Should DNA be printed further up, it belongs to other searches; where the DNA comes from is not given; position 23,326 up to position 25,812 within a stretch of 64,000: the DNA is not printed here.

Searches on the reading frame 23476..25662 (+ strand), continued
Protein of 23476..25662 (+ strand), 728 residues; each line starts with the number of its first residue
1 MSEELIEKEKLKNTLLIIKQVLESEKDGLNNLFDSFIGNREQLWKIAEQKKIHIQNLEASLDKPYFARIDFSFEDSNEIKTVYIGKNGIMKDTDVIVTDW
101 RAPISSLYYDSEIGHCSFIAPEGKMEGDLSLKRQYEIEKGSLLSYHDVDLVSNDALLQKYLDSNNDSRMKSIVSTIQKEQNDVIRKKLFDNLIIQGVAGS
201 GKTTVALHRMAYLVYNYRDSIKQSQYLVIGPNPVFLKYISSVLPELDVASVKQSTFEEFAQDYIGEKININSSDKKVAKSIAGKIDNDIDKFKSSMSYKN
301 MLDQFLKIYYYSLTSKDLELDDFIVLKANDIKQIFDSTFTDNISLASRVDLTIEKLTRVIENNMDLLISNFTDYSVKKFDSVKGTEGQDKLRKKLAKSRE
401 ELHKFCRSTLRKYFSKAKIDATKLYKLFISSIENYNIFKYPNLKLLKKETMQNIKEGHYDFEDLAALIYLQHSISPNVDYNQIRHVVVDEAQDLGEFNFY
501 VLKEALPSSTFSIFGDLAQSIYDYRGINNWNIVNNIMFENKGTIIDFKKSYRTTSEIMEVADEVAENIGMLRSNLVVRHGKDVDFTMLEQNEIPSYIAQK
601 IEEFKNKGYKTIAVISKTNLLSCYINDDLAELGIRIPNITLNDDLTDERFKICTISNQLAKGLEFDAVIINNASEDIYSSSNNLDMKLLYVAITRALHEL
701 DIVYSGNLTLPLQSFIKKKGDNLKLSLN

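Call 76: search_protein_families(library=ncbifam, proteins=[L027:7794-9242:+, L024:8233-9696:+, L027:6793-7791:+, L024:6643-7668:+, L027:3224-4123:+, L027:2077-2574:+, L027:6285-6809:+], max_evalue=0.1)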
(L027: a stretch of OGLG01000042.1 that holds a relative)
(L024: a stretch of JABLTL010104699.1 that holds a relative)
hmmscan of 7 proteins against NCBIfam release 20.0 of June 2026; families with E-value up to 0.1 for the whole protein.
L027:7794-9242:+ (482 aa): 2 families
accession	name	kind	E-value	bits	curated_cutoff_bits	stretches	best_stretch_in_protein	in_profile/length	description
NF001859.2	PRK00591.1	equivalog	0.0018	17.5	400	1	308-379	93-164/347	peptide chain release factor 1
TIGR03590.1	PseG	equivalog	0.024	14.2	153.55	1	312-414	166-268/280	UDP-2,4-diacetamido-2,4,6-trideoxy-beta-L-altropyranose hydrolase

L024:8233-9696:+ (487 aa): 0 families

L027:6793-7791:+ (332 aa): 45 families (the best 25 are shown)
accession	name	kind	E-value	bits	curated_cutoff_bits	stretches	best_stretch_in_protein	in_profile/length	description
TIGR04317.1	W_rSAM_matur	equivalog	7.6e-25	87.8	380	1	26-192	4-164/349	tungsten cofactor oxidoreductase radical SAM maturase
TIGR02668.1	moaA_archaeal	equivalog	2.9e-22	79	325.25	1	26-159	10-142/303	GTP 3',8-cyclase MoaA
NF001199.0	PRK00164.2-1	equivalog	3.1e-22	79.1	231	1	26-163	12-148/308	GTP 3',8-cyclase MoaA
TIGR02666.1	moaA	equivalog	2.5e-18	66.1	284.05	1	27-165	11-155/336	GTP 3',8-cyclase MoaA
TIGR02109.1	PQQ_syn_pqqE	equivalog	3.5e-15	55.8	381.35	1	27-149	8-129/358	pyrroloquinoline quinone biosynthesis protein PqqE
NF045646.2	rSAM_Se_TrsS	equivalog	7.3e-14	51.1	490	1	28-156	88-218/441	radical SAM (seleno)protein TrsS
NF038332.1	rSAM_rare_HxsC4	exception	8.8e-14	51.4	500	1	27-165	15-155/335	radical SAM protein HxsC4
TIGR04311.1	rSAM_Geo_metal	subfamily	1.4e-13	50.7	400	1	26-179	3-159/423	radical SAM/SPASM family putative metalloenzyme maturase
TIGR04546.1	rSAM_ahbC_deAc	equivalog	2.2e-12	46.5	650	1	29-178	42-184/390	12,18-didecarboxysiroheme deacetylase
TIGR04347.1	pseudo_SAM_Halo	equivalog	1.5e-11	44.2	525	1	28-157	40-168/390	TIGR04347 family pseudo-SAM/SPASM protein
TIGR04055.1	rSAM_NirJ2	equivalog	4.6e-11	42.8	500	1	32-158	6-131/326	putative heme d1 biosynthesis radical SAM protein NirJ2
NF038283.1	viperin_w_prok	equivalog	5.2e-11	42.2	180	1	32-173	8-156/281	viperin family antiviral radical SAM protein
TIGR04321.1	spiroSPASM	subfamily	1.2e-10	40.7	250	1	29-299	234-502/510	spiro-SPASM protein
TIGR04054.1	rSAM_NirJ1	equivalog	2.4e-10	39.6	650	1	31-159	41-168/387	putative heme d1 biosynthesis radical SAM protein NirJ1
NF033640.1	N_Twi_rSAM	subfamily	2.9e-10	39.8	170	1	234-301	5-71/398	twitch domain-containing radical SAM protein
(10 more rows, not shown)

L024:6643-7668:+ (341 aa): 51 families (the best 25 are shown)
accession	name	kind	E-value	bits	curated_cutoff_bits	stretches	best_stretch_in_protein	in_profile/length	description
TIGR04317.1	W_rSAM_matur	equivalog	2.4e-24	86.1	380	1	26-208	4-186/349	tungsten cofactor oxidoreductase radical SAM maturase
TIGR02668.1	moaA_archaeal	equivalog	5.5e-23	81.4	325.25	1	26-161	10-144/303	GTP 3',8-cyclase MoaA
NF001199.0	PRK00164.2-1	equivalog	1.5e-22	80.2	231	1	26-159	12-144/308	GTP 3',8-cyclase MoaA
TIGR02666.1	moaA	equivalog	2e-18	66.5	284.05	1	26-161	10-151/336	GTP 3',8-cyclase MoaA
TIGR02109.1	PQQ_syn_pqqE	equivalog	4e-17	62.2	381.35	1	27-148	8-128/358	pyrroloquinoline quinone biosynthesis protein PqqE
TIGR04311.1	rSAM_Geo_metal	subfamily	5.5e-16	58.6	400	1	26-189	3-169/423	radical SAM/SPASM family putative metalloenzyme maturase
NF038332.1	rSAM_rare_HxsC4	exception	5.7e-15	55.3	500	1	28-210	16-197/335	radical SAM protein HxsC4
NF045646.2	rSAM_Se_TrsS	equivalog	9.5e-14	50.8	490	1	28-157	88-219/441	radical SAM (seleno)protein TrsS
NF045702.1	rSAM_GDGT_ether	equivalog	3e-13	49.2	450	1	29-207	89-266/486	tetraether lipid synthase Tes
TIGR04251.1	SCM_rSAM_ScmF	equivalog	1e-11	44.8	400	1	24-161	2-142/353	SynChlorMet cassette radical SAM/SPASM protein ScmF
TIGR04280.1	geopep_mat_rSAM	hypoth_equivalog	4.1e-11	42.5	400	1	28-162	86-232/428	geopeptide radical SAM maturase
TIGR04133.1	rSAM_w_lipo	hypoth_equivalog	2.6e-10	39.8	425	1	15-173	13-170/350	TIGR04133 family radical SAM/SPASM protein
TIGR04347.1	pseudo_SAM_Halo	equivalog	9.6e-10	38.3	525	1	30-171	42-182/390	TIGR04347 family pseudo-SAM/SPASM protein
TIGR02495.1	NrdG2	equivalog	2.1e-09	37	131.15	1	33-189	23-175/193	anaerobic ribonucleoside-triphosphate reductase activating protein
NF050035.1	rSAM_WgK_link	exception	3e-09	36.4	650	1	30-164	13-147/367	radical SAM/SPASM peptide maturase WgkB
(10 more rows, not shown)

L027:3224-4123:+ (299 aa): 9 families
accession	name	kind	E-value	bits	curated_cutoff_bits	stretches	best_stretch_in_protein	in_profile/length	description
TIGR03938.2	deacetyl_PgaB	equivalog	2.3e-10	39.4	321.9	1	21-85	29-94/621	poly-beta-1,6-N-acetyl-D-glucosamine N-deacetylase PgaB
TIGR03933.1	PIA_icaB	equivalog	8.5e-10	38.6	248.35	2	196-266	136-212/245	intercellular adhesin biosynthesis polysaccharide N-deacetylase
NF011177.0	PRK14582.1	equivalog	7.3e-05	21.2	923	1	30-84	82-136/671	poly-beta-1,6-N-acetyl-D-glucosamine N-deacetylase PgaB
TIGR02884.1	spore_pdaA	equivalog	9e-05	22.3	298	0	184-259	80-154/224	delta-lactam-biosynthetic de-N-acetylase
TIGR02764.1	spore_ybaN_pdaB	equivalog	0.0002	21.2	237.4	1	184-259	49-122/191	polysaccharide deacetylase family sporulation protein PdaB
NF011176.0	PRK14581.1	equivalog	0.00055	18.2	1091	1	31-84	83-136/673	poly-beta-1,6-N-acetyl-D-glucosamine N-deacetylase PgaB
NF045822.1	PgAcgDacpgdA2_Bac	equivalog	0.0018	17.7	400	0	58-87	73-102/274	peptidoglycan-N-acetylglucosamine deacetylase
TIGR02873.1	spore_ylxY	hypoth_equivalog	0.0022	17.3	391.5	1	186-257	130-199/268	probable sporulation protein, polysaccharide deacetylase family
TIGR04243.1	nodulat_NodB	equivalog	0.01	15.3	240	0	56-87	3-35/197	chitooligosaccharide deacetylase NodB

L027:2077-2574:+ (165 aa): 0 families

L027:6285-6809:+ (174 aa): 0 families

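Call 78: search_protein_families(library=pfam, proteins=[L033:3585-4484:+, L033:4568-5644:+, L033:5654-6493:+, L033:6507-6959:+, L033:6972-7946:+, L033:7936-9498:+, L033:9606-9950:+, L041:6681-7301:+, L041:7338-9365:+, L041:9429-9953:+], max_evalue=0.001)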
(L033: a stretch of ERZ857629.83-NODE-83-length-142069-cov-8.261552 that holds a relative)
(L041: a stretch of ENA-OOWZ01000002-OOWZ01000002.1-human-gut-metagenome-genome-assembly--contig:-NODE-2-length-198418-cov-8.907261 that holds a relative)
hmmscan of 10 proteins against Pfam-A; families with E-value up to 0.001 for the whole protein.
L033:3585-4484:+ (299 aa): 2 families
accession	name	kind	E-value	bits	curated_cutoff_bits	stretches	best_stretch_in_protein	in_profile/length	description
PF03466.25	LysR_substrate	-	6.5e-25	88.2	28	1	95-295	3-205/209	LysR substrate binding domain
PF00126.33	HTH_1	-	1.1e-18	67.4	26.6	1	13-69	3-60/60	Bacterial regulatory helix-turn-helix protein, lysR family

L033:4568-5644:+ (358 aa): 2 families
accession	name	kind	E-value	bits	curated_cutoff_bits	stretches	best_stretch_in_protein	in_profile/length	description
PF04055.27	Radical_SAM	-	1.8e-13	51.5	29.5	1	10-163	3-160/166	Radical SAM superfamily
PF13353.11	Fer4_12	-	1.9e-05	25.5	22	1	12-121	13-124/137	4Fe-4S single cluster domain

L033:5654-6493:+ (279 aa): 1 family
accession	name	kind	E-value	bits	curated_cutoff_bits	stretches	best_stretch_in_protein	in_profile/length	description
PF01048.26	PNP_UDP_1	-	6.1e-21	75.3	25.1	1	9-250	2-233/233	Phosphorylase superfamily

L033:6507-6959:+ (150 aa): 0 families

L033:6972-7946:+ (324 aa): 0 families

L033:7936-9498:+ (520 aa): 2 families
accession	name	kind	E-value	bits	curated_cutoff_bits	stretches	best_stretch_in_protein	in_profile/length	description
PF02310.24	B12-binding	-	8.6e-19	68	32.1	1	21-130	13-120/121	B12 binding domain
PF04055.27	Radical_SAM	-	4.8e-17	63.1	29.5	1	190-352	2-160/166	Radical SAM superfamily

L033:9606-9950:+ (114 aa): 1 family
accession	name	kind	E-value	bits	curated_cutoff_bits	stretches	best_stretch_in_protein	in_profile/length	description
PF00719.24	Pyrophosphatase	-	3.1e-09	37.3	23.5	1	26-111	27-115/153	Inorganic pyrophosphatase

L041:6681-7301:+ (206 aa): 3 families
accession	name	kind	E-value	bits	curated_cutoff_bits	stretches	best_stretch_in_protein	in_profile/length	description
PF00625.27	Guanylate_kin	-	0.00011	22.4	25.2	1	7-114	5-108/182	Guanylate kinase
PF00005.33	ABC_tran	-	0.0002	22.4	25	1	4-29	11-36/137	ABC transporter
PF13401.12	AAA_22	-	0.00088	20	27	0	3-53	4-54/130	AAA domain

L041:7338-9365:+ (675 aa): 8 families
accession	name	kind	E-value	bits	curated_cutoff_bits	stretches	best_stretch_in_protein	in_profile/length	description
PF13439.12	Glyco_transf_4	-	1.1e-22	81.3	28.5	1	16-186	1-168/170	Glycosyltransferase Family 4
PF13692.12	Glyco_trans_1_4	-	3.8e-18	66.5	27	1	200-341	3-138/142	Glycosyl transferases group 1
PF00534.26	Glycos_transf_1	-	4.9e-18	65.7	26.4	1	196-356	13-169/172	Glycosyl transferases group 1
PF01636.29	APH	-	9.2e-11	42.4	23.2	1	549-590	167-210/239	Phosphotransferase enzyme family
PF13579.12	Glyco_trans_4_4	-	1.5e-10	42.1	29.7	1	17-182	1-157/158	Glycosyl transferase 4-like domain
PF20706.3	GT4-conflict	-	6.2e-08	32.5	26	1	15-324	10-324/385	Family 4 Glycosyltransferase in conflict systems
PF08323.17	Glyco_transf_5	-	0.00025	21.3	22.7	0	2-85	1-121/239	Starch synthase catalytic domain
PF19974.5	TCAD9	-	0.00037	20.2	40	1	551-588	298-336/429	Ternary complex associated domain 9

L041:9429-9953:+ (174 aa): 2 families
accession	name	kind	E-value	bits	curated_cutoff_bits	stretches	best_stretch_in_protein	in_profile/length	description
PF00293.34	NUDIX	-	1.9e-15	57.5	21.1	1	30-145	2-121/134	NUDIX domain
PF14815.12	NUDIX_4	-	0.00071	19.8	35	0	36-93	3-55/113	NUDIX domain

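Call 91: search_protein_families(library=pfam, proteins=[L027:2077-2574:+, L024:4027-4572:+], max_evalue=5)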
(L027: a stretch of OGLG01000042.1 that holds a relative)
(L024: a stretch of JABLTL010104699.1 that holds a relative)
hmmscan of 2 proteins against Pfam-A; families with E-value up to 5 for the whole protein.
L027:2077-2574:+ (165 aa): 0 families

L024:4027-4572:+ (181 aa): 1 family
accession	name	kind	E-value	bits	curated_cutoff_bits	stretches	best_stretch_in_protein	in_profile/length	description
PF08857.17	ParBc_2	-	0.1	13.1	23.6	1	101-162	43-105/158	Putative ParB-like nuclease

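Call 94: search_protein_families(library=pfam, proteins=[L049:3159-5339:+, L049:5726-7726:+, L049:7736-8341:+, L049:8345-9970:+, L046:6852-7595:+, L046:7561-8331:+, L046:8336-9397:+, L046:9399-9896:-, L056:8205-9779:+, L056:5773-7284:+], max_evalue=0.001)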
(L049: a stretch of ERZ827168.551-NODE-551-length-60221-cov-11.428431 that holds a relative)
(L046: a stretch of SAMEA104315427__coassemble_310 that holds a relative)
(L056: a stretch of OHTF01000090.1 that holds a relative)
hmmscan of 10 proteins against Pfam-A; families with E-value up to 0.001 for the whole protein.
L049:3159-5339:+ (726 aa): 12 families
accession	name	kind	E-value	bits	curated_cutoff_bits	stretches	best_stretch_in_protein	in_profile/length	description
PF13245.12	AAA_19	-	6.3e-38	130.4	25.1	1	325-459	1-133/134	AAA domain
PF13604.12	AAA_30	-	2.9e-37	128.7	27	1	321-518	2-188/191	AAA domain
PF14490.11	HHH_RecD2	-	7.5e-22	77.5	27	1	145-234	2-92/92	ATP-dependent RecD2 DNA helicase HHH domain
PF23139.1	OB_YrrC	-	7.1e-20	71.2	27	1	1-80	1-76/76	ATP-dependent DNA helicase YrrC, OB-fold domain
PF18335.7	SH3_13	-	2.4e-19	69.3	41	1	560-630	1-65/65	ATP-dependent RecD-like DNA helicase SH3 domain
PF13538.12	UvrD_C_2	-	5.9e-16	58.5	27.4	1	647-695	1-52/52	UvrD-like helicase C-terminal domain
PF13086.12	AAA_11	-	5.5e-12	46.4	27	1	321-384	2-69/257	AAA domain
PF01443.25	Viral_helicase1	-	5.7e-12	46.4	21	1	339-506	2-145/228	Viral superfamily 1 RNA helicase core domain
PF00580.27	UvrD-helicase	-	1.5e-06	28.6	23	1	323-385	3-63/271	UvrD/REP helicase N-terminal domain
PF13555.12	AAA_29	-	8e-05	22.7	27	1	313-369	4-56/61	P-loop containing region of AAA domain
PF20720.3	nSTAND3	-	0.00018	21.7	27.2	1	326-357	8-39/155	Novel STAND NTPase 3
PF05970.20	PIF1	-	0.00029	21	25.9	1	333-461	20-158/223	PIF1-like helicase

L049:5726-7726:+ (666 aa): 6 families
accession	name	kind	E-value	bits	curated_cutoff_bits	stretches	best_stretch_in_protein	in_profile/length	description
PF00534.26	Glycos_transf_1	-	1e-20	74.4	26.4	1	185-343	5-159/172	Glycosyl transferases group 1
PF13692.12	Glyco_trans_1_4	-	2.9e-20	73.4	27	1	196-341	2-141/142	Glycosyl transferases group 1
PF13439.12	Glyco_transf_4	-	3.2e-16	60.2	28.5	1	16-182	1-166/170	Glycosyltransferase Family 4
PF01636.29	APH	-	2.6e-05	24.6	23.2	1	547-586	170-211/239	Phosphotransferase enzyme family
PF13579.12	Glyco_trans_4_4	-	7e-05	23.6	29.7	1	17-180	1-157/158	Glycosyl transferase 4-like domain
PF19974.5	TCAD9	-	8e-05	22.4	40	1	547-583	299-336/429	Ternary complex associated domain 9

L049:7736-8341:+ (201 aa): 3 families
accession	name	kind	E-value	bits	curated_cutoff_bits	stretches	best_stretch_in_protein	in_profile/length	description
PF00625.27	Guanylate_kin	-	2.7e-11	43.9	25.2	1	6-183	5-176/182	Guanylate kinase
PF13238.12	AAA_18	-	0.0002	22.2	29.4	1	6-68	1-39/128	AAA domain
PF01926.29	MMR_HSR1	-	0.00079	20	21.9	0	6-45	2-41/113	50S ribosome-binding GTPase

L049:8345-9970:+ (541 aa): 4 families
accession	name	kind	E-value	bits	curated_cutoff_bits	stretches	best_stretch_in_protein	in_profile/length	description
PF02655.19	ATP-grasp_3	-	3.3e-16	60.2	23.2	1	273-448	3-160/160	ATP-grasp domain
PF00293.34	NUDIX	-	1.5e-15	57.8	21.1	1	29-152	2-127/134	NUDIX domain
PF14815.12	NUDIX_4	-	2.4e-05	24.5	35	1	36-91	4-56/113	NUDIX domain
PF14398.11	ATPgrasp_YheCD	-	0.00041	20.1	26.8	0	398-451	179-233/255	YheC/D like ATP-grasp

L046:6852-7595:+ (247 aa): 2 families
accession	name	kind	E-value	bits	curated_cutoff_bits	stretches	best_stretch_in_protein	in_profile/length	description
PF00069.31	Pkinase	-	3.5e-05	23.8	31.7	1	10-125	43-148/263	Protein kinase domain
PF03109.22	ABC1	-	5.6e-05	22.8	22.9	1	25-117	112-211/244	ABC1 atypical kinase-like domain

L046:7561-8331:+ (256 aa): 6 families
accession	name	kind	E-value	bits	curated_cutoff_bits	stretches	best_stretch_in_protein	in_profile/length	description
PF05175.20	MTS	-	8.4e-17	61.8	23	1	56-206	27-167/170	Methyltransferase small domain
PF06325.19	PrmA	-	2.5e-07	30.9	22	1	60-135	159-233/296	Ribosomal protein L11 methyltransferase (PrmA)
PF13847.12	Methyltransf_31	-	4.1e-05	23.7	27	1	62-135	3-81/145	Methyltransferase domain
PF13649.12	Methyltransf_25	-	6.8e-05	23.9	27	1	66-135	1-71/97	Methyltransferase domain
PF02390.23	Methyltransf_4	-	0.00092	19.2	24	0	64-124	3-63/173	Putative methyltransferase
PF13489.12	Methyltransf_23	-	0.00096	19.3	27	0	60-128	20-81/164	Methyltransferase domain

L046:8336-9397:+ (353 aa): 1 family
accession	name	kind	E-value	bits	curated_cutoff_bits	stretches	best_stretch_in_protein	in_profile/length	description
PF05050.19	Methyltransf_21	-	7.1e-08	33.2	22.7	1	259-319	102-170/173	Methyltransferase FkbM domain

L046:9399-9896:- (165 aa): 3 families
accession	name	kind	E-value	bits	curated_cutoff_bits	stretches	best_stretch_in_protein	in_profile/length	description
PF00293.34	NUDIX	-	6.2e-17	62.3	21.1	1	36-143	9-123/134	NUDIX domain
PF14815.12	NUDIX_4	-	3.3e-05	24.1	35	1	35-88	3-54/113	NUDIX domain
PF22327.2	Nudt16-like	-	0.00077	19.9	27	1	54-115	31-97/161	U8 snoRNA-decapping enzyme-like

L056:8205-9779:+ (524 aa): 6 families
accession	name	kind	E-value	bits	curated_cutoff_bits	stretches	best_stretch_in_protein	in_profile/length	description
PF09334.17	tRNA-synt_1g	-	3.2e-114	382.2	20.1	2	156-362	178-390/391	tRNA synthetases class I (M)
PF00133.28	tRNA-synt_1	-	1.1e-37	130.3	22.7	2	2-218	20-244/414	tRNA synthetases class I (I, L, M and V)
PF01406.26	tRNA-synt_1e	-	1.6e-13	51.2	27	1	18-123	21-125/301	tRNA synthetases class I (C) catalytic domain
PF19303.5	Anticodon_3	-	1.2e-12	48.4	23.5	1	381-482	8-108/152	Anticodon binding domain of methionyl tRNA ligase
PF08264.19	Anticodon_1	-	2.5e-09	37.6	25.1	1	385-487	2-89/148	Anticodon-binding domain of tRNA ligase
PF01921.24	tRNA-synt_1f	-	1.6e-08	34.3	27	0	259-332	239-315/360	tRNA synthetases class I (K)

L056:5773-7284:+ (503 aa): 3 families
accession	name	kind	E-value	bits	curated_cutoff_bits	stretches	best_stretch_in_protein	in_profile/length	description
PF01676.23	Metalloenzyme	-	3.8e-75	253.1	24.3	1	2-486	1-251/252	Metalloenzyme superfamily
PF06415.18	iPGM_N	-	1.7e-71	240.7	27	1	80-287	1-213/217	BPG-independent PGAM N-terminus (iPGM_N)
PF01663.27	Phosphodiest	-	1.2e-06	28.8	23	1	368-441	144-226/342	Type I phosphodiesterase / nucleotide pyrophosphatase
